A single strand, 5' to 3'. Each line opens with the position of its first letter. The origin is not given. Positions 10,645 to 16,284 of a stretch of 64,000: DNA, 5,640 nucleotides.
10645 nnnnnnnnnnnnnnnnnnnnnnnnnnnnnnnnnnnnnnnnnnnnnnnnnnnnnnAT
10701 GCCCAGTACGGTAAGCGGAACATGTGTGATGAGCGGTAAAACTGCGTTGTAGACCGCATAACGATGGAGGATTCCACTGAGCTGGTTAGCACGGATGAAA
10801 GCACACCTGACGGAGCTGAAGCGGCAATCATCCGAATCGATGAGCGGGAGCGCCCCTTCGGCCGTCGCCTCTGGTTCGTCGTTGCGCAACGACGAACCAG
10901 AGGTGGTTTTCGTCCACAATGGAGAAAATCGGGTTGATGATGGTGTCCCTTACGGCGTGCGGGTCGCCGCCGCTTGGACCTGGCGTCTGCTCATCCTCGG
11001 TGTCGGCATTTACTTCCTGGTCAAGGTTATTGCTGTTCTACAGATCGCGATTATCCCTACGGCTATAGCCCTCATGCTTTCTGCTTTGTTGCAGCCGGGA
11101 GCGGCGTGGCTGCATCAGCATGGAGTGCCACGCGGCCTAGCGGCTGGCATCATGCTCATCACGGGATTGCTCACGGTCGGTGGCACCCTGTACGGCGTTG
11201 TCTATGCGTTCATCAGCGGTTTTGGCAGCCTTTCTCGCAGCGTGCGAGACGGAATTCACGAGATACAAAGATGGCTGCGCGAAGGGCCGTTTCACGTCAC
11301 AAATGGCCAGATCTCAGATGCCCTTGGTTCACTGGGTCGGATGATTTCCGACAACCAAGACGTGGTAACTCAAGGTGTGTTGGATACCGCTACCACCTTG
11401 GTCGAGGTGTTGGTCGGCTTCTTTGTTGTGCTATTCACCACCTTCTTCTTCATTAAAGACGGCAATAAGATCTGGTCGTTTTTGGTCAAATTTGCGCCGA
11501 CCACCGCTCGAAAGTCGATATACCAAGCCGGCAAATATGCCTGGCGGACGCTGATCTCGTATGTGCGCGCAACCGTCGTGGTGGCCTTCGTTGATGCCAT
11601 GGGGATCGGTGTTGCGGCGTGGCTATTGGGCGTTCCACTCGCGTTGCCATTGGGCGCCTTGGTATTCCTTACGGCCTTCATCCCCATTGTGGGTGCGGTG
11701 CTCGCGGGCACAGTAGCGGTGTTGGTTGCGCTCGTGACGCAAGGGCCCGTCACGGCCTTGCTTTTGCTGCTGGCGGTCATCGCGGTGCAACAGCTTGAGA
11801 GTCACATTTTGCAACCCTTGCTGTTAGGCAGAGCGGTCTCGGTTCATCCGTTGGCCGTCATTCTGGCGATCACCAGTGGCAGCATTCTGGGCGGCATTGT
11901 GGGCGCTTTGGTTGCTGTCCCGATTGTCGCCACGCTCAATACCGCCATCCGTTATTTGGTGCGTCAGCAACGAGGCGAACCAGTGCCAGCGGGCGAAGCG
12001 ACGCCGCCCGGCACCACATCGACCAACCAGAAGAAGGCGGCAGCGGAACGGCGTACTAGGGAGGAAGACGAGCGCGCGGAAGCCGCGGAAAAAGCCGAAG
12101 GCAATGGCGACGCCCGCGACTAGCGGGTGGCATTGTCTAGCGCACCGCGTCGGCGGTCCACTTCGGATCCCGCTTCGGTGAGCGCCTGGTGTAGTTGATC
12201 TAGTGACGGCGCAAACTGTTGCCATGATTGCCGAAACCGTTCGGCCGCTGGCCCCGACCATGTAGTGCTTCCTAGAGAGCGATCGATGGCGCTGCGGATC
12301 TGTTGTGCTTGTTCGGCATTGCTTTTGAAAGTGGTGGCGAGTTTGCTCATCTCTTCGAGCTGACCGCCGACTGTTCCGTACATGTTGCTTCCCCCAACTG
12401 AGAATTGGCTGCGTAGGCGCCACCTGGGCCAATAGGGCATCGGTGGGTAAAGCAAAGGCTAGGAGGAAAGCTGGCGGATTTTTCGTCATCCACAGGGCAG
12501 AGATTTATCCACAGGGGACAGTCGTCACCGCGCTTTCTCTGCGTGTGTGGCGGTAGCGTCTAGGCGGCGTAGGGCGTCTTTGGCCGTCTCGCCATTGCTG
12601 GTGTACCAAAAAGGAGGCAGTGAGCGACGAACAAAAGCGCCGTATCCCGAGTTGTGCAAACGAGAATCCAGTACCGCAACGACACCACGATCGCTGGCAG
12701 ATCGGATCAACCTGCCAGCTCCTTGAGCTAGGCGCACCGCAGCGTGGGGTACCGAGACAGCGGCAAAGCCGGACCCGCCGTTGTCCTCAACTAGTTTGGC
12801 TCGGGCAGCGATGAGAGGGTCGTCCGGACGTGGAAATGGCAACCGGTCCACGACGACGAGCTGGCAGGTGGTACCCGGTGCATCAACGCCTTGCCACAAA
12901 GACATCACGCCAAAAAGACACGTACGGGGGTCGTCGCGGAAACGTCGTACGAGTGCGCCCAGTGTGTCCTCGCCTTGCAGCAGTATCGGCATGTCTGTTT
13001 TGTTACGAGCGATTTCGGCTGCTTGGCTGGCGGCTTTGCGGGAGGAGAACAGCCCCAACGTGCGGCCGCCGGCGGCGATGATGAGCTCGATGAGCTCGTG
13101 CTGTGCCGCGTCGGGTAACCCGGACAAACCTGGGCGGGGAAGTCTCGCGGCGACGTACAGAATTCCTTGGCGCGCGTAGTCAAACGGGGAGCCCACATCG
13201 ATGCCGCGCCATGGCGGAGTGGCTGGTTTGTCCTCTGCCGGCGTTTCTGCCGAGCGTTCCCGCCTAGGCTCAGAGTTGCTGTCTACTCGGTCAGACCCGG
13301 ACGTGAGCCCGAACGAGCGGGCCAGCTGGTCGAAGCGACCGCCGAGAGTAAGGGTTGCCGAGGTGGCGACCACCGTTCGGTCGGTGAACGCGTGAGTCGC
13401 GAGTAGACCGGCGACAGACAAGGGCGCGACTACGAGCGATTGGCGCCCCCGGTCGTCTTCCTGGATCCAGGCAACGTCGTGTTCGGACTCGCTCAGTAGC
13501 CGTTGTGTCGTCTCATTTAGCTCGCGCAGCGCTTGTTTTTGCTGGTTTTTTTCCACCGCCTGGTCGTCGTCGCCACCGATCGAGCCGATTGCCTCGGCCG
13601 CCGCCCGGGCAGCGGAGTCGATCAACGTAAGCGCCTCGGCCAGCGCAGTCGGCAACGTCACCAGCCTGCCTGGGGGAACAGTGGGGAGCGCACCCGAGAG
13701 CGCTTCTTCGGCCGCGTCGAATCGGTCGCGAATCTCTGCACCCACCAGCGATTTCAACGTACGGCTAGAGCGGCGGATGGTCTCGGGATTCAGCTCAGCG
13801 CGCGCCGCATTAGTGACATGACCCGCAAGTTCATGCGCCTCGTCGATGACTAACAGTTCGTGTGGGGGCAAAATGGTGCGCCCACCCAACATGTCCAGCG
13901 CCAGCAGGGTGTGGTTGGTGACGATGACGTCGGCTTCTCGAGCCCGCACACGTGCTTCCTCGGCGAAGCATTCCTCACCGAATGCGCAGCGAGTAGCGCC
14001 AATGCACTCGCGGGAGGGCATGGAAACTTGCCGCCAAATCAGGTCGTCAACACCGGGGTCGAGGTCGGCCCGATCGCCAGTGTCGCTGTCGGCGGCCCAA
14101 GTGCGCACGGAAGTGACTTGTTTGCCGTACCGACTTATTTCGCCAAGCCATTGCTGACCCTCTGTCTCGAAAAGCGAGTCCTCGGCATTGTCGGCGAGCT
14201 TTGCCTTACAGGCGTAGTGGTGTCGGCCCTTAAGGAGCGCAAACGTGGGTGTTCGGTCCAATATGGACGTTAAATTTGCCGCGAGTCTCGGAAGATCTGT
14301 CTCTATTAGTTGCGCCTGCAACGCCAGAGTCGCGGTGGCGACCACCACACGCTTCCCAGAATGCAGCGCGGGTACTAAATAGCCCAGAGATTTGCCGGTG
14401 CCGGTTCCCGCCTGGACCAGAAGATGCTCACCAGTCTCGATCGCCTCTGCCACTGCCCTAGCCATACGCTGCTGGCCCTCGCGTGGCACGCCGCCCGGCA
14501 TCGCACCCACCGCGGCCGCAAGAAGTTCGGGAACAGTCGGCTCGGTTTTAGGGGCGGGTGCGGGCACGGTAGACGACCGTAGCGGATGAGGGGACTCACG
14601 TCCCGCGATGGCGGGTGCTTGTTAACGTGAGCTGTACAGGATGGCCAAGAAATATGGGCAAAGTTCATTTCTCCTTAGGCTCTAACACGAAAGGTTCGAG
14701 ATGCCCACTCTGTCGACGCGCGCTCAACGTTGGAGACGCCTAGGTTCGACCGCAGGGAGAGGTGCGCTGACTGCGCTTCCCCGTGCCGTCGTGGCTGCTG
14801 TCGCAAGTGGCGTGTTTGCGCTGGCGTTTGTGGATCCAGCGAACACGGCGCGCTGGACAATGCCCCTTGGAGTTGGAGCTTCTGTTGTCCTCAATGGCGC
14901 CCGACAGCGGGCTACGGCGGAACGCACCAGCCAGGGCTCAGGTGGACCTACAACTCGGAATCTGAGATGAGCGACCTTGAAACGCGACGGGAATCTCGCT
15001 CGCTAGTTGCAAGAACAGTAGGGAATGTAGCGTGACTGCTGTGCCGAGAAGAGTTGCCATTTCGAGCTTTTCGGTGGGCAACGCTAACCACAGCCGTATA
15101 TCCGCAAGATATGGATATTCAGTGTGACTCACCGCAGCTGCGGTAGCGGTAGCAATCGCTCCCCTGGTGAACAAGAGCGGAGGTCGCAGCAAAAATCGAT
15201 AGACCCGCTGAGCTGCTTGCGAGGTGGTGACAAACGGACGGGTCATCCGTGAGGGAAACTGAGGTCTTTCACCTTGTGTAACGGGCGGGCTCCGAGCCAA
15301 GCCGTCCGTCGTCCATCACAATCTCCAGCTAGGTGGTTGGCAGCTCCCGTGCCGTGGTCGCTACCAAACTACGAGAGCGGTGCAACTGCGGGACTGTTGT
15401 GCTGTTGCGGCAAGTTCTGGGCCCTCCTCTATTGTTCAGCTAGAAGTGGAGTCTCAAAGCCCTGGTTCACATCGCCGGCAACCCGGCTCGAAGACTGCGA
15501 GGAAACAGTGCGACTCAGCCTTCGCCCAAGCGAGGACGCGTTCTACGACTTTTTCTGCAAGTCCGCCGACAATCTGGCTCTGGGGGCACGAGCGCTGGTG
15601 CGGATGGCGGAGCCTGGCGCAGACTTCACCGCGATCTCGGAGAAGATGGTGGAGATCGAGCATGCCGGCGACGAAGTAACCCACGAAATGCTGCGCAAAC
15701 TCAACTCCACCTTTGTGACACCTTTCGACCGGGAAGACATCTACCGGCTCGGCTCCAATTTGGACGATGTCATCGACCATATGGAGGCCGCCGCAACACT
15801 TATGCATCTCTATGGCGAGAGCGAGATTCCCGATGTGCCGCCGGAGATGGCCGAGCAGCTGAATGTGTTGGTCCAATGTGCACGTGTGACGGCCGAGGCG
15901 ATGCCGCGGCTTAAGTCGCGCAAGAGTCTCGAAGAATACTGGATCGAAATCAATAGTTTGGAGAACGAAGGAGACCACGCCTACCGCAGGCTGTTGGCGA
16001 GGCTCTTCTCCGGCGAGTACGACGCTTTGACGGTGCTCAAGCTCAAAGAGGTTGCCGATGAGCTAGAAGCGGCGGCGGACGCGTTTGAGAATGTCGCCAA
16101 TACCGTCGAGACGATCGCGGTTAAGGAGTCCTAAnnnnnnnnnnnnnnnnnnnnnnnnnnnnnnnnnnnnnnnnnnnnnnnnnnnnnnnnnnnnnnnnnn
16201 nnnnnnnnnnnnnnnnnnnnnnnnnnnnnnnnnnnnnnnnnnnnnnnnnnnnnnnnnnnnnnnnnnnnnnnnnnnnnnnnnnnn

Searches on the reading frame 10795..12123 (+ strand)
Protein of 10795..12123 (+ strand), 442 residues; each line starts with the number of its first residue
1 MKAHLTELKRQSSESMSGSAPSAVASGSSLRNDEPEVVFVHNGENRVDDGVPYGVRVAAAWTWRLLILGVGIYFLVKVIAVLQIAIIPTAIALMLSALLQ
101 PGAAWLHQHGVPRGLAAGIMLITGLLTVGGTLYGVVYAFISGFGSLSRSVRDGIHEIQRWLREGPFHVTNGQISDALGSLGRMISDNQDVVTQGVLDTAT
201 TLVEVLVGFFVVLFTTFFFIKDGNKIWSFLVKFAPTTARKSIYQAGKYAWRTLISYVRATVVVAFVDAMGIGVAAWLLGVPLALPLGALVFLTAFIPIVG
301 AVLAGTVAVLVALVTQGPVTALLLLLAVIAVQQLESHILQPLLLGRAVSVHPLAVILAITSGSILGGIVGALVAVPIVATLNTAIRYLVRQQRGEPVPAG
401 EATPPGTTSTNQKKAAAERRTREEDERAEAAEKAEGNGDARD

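Call 13: search_protein_families(library=pfam, proteins=[window:10795-12123:+], max_evalue=0.001)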
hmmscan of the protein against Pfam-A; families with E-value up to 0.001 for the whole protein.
window:10795-12123:+ (442 aa): 1 family
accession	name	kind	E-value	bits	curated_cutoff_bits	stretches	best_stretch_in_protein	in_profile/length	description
PF01594.21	AI-2E_transport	-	8e-61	206.4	34.3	1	71-387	5-325/327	AI-2E family transporter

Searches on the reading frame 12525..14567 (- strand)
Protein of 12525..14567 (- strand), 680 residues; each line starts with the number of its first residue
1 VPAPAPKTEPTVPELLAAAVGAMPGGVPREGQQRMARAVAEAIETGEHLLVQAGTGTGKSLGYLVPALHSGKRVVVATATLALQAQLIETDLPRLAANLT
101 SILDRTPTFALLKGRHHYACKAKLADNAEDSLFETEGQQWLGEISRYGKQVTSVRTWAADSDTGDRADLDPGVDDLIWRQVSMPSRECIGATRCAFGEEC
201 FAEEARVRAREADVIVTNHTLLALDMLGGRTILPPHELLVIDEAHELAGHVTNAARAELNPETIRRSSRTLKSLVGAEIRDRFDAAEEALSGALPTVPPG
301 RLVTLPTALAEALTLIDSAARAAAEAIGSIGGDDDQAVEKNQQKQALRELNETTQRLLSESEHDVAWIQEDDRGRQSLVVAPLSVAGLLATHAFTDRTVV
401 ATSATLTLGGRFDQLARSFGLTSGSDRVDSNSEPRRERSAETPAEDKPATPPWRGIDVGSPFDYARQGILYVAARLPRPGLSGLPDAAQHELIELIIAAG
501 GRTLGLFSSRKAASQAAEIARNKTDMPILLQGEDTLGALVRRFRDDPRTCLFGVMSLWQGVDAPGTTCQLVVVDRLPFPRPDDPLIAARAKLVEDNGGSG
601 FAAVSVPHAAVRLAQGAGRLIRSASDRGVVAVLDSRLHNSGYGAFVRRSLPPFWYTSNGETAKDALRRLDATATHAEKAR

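Call 14: search_protein_families(library=pfam, proteins=[window:12525-14567:-], max_evalue=0.001)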
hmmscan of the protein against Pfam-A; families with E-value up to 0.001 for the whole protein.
window:12525-14567:- (680 aa): 3 families
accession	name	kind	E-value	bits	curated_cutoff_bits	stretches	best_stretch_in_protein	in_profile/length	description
PF13307.12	Helicase_C_2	-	1.8e-35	122.9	25.3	1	494-652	3-169/170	Helicase C-terminal domain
PF00270.35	DEAD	-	1.6e-10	41.4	26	1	37-90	5-64/167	DEAD/DEAH box helicase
PF04851.21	ResIII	-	0.00025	21.4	22.5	0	28-88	4-70/164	Type III restriction enzyme, res subunit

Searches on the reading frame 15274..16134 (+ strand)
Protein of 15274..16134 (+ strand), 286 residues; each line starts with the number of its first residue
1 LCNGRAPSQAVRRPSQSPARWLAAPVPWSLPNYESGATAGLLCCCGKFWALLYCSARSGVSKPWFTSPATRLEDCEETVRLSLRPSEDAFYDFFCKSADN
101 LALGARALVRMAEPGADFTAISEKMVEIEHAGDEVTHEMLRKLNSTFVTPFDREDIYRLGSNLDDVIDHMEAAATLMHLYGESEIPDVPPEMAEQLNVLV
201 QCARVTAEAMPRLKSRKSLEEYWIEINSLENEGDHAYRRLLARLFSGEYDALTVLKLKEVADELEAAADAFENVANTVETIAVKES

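Call 14: search_protein_families(library=pfam, proteins=[window:15274-16134:+], max_evalue=0.001)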
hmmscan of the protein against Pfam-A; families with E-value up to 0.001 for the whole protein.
window:15274-16134:+ (286 aa): 1 family
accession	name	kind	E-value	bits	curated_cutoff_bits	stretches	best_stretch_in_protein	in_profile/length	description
PF01865.21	PhoU_div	-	3.1e-28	99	24.4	1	119-283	43-213/214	Protein of unknown function DUF47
